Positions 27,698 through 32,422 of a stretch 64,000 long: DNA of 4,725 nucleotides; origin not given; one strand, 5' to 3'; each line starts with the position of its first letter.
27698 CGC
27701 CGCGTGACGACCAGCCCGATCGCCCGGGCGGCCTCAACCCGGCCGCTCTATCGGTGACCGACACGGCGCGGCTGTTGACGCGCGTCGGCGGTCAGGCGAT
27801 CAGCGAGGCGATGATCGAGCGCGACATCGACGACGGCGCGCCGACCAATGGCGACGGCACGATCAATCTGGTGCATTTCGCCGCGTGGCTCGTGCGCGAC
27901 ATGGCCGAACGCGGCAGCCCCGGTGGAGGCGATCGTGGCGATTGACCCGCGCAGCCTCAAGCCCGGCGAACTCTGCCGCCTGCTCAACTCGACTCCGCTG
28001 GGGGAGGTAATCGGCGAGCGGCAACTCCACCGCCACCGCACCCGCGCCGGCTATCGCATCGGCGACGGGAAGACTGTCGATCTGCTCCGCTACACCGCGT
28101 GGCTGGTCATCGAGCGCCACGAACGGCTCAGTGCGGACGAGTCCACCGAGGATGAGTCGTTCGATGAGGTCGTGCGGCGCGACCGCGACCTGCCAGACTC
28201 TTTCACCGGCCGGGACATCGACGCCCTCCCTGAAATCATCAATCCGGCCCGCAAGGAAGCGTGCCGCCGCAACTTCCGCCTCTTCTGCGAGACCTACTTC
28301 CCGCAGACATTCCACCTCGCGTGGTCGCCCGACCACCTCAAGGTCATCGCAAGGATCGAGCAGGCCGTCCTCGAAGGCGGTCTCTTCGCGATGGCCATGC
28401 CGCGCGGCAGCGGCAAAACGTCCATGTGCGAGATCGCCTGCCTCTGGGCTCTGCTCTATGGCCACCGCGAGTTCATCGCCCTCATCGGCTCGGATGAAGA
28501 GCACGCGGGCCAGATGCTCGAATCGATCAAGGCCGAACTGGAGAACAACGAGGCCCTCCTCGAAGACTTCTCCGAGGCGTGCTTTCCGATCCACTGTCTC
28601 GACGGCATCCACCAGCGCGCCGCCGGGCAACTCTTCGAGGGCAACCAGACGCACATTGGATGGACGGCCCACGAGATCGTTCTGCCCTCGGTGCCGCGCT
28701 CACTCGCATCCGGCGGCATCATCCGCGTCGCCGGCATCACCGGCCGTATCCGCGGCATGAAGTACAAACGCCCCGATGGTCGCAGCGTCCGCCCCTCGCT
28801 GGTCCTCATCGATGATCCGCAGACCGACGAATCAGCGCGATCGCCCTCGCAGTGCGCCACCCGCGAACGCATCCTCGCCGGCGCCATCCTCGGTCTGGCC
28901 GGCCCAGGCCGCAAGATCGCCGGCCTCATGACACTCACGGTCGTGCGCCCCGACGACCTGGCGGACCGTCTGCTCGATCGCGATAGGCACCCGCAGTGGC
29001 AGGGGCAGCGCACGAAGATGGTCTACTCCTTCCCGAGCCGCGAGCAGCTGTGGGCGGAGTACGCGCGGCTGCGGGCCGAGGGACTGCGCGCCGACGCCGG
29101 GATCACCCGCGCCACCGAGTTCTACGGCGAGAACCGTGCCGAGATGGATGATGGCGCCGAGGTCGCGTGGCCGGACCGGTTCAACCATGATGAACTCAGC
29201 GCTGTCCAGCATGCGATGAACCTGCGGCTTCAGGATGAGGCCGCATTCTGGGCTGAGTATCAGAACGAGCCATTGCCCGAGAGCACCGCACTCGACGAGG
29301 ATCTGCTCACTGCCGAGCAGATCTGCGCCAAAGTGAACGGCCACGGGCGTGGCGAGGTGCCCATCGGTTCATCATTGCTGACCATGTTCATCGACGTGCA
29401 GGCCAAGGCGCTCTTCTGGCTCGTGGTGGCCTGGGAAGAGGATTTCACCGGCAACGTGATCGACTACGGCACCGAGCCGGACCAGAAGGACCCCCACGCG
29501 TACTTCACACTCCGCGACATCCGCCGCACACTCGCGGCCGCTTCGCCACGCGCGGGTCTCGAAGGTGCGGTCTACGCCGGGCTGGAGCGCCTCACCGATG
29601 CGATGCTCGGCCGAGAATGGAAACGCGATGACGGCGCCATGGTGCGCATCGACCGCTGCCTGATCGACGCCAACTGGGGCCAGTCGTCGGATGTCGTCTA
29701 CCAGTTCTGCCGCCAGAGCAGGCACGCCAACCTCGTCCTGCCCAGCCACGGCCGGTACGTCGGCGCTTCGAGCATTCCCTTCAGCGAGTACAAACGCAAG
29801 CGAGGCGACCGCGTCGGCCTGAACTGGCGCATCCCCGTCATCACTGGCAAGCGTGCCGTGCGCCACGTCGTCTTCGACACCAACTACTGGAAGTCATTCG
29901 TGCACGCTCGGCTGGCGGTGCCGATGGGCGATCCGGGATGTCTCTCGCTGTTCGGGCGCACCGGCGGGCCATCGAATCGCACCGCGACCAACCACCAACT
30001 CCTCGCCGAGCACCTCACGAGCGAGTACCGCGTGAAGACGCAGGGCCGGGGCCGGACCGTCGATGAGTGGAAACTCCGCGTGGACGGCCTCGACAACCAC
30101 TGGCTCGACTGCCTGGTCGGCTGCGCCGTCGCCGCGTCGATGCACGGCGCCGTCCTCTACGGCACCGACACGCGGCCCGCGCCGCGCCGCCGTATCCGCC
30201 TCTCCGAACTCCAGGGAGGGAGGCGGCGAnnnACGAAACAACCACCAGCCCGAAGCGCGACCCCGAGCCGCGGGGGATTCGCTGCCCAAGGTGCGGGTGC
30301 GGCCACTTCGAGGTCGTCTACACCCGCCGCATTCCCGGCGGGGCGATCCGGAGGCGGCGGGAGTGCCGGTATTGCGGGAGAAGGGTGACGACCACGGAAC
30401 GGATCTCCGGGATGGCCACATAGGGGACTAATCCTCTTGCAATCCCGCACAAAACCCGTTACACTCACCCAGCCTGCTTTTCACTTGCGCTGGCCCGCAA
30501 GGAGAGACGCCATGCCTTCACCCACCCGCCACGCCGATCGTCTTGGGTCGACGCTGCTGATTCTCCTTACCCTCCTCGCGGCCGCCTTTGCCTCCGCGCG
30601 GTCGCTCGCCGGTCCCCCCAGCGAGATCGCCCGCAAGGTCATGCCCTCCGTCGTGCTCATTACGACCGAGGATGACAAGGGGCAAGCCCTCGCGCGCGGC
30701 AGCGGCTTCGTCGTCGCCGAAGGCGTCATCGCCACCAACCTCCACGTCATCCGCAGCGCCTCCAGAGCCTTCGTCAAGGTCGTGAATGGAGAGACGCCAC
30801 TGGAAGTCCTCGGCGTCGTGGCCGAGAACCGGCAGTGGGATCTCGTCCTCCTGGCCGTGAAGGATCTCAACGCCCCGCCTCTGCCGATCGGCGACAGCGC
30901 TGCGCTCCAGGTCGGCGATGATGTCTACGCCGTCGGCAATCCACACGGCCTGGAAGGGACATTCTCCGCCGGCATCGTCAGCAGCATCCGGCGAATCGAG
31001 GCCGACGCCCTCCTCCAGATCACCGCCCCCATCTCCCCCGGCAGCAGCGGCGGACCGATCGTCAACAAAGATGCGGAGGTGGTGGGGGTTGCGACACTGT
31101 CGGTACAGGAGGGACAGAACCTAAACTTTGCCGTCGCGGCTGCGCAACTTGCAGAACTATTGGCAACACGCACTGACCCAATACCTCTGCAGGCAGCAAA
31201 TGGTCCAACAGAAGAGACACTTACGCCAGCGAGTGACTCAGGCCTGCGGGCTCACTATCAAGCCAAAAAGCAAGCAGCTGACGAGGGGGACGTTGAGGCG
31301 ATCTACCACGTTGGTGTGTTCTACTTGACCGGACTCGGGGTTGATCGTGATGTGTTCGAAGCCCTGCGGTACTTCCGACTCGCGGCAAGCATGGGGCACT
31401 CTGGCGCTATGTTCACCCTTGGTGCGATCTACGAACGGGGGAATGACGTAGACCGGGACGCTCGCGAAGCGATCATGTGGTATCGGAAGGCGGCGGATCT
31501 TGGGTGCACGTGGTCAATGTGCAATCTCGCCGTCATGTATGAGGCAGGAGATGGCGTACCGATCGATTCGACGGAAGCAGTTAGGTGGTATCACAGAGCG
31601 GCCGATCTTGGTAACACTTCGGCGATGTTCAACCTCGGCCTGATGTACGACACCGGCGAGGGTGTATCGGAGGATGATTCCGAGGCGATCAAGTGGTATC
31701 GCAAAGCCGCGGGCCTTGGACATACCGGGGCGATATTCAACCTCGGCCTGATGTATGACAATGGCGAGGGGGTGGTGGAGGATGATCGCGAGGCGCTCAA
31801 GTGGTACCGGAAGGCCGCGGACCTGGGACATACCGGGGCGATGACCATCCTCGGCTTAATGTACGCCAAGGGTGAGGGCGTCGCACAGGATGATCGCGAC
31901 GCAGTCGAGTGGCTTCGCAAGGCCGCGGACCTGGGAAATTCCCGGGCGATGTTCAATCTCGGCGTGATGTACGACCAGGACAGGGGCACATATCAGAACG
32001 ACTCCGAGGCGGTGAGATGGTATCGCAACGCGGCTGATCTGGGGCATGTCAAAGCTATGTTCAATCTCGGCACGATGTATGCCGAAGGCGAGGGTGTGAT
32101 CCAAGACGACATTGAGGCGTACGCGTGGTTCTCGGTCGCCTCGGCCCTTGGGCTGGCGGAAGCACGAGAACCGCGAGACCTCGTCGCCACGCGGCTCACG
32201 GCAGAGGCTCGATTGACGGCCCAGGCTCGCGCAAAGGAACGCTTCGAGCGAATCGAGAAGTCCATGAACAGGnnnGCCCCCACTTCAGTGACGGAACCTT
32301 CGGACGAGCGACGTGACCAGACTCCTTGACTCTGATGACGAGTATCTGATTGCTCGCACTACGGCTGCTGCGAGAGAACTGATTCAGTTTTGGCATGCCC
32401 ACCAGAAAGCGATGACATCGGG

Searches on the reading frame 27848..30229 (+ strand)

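Call 50: search_protein_families(library=pfam, proteins=[window:27848-30229:+], max_evalue=0.001)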
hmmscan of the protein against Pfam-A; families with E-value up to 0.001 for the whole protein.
window:27848-30229:+ (794 aa): 1 family
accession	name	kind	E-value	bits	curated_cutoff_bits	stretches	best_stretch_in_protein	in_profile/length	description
PF20454.4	GpA_nuclease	-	5e-23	82.2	22.5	1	485-767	54-288/294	Terminase large subunit gpA, endonuclease domain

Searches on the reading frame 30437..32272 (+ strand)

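Call 50: search_protein_families(library=pfam, proteins=[window:30437-32272:+], max_evalue=0.001)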
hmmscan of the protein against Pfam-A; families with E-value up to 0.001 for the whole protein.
window:30437-32272:+ (612 aa): 7 families
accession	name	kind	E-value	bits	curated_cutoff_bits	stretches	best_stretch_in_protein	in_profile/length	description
PF08238.18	Sel1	-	6.2e-85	277.1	30.7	8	395-429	2-36/36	Sel1 repeat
PF13365.12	Trypsin_2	-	1.1e-28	101.2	27.6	1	88-218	1-144/144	Trypsin-like peptidase domain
PF23310.1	TPR_27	-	1.5e-08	34.7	27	0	278-299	53-74/110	Plant tetratrico peptide repeats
PF00089.32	Trypsin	-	1.3e-07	32.1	20.6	1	89-234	28-212/220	Trypsin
PF13176.12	TPR_7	-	2.8e-05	24.3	27.9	0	432-463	1-28/36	Tetratricopeptide repeat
PF08289.16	Flu_M1_C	-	5.6e-05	23.7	22.3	0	284-324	54-92/97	Influenza Matrix protein (M1) C-terminal domain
PF13414.12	TPR_11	-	0.00024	21.2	26.8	0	415-425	11-21/42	TPR repeat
